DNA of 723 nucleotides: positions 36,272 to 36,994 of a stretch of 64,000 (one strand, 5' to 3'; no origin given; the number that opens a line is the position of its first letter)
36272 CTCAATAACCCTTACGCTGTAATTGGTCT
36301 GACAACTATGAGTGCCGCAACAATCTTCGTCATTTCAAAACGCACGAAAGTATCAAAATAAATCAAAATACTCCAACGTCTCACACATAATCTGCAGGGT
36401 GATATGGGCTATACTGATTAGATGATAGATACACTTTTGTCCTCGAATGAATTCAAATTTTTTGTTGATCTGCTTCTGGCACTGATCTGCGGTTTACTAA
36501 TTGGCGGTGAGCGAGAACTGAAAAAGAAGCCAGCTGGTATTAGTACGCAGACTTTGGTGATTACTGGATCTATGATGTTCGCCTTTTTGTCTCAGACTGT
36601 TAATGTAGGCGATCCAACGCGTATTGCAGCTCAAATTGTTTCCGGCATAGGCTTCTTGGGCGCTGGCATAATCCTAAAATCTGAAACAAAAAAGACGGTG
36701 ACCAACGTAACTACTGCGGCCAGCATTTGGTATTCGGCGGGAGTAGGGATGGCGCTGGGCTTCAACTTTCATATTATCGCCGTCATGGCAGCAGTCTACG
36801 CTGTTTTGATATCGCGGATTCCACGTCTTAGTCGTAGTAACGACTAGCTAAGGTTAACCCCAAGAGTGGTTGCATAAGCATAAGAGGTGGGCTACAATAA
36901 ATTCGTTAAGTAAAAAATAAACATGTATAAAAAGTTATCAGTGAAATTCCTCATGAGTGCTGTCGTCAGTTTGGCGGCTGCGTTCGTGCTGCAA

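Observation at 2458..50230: Conserved TM-plus-55-aa tail module shared by two LAxTG surface proteins and the giant kinase, each next to a kinase gene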

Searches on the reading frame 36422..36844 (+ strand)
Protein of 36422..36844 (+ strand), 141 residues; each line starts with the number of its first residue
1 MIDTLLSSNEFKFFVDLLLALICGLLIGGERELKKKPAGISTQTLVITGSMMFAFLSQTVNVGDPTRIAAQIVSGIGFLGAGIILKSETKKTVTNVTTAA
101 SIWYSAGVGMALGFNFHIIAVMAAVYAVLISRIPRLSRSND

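Call 47: search_protein_families(library=pfam, proteins=[window:36422-36844:+], max_evalue=0.01)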
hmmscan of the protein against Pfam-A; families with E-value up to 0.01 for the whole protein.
window:36422-36844:+ (141 aa): 1 family
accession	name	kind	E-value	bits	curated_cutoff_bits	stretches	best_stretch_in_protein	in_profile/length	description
PF02308.21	MgtC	-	5.8e-34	117.5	31.4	1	17-132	1-113/121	MgtC family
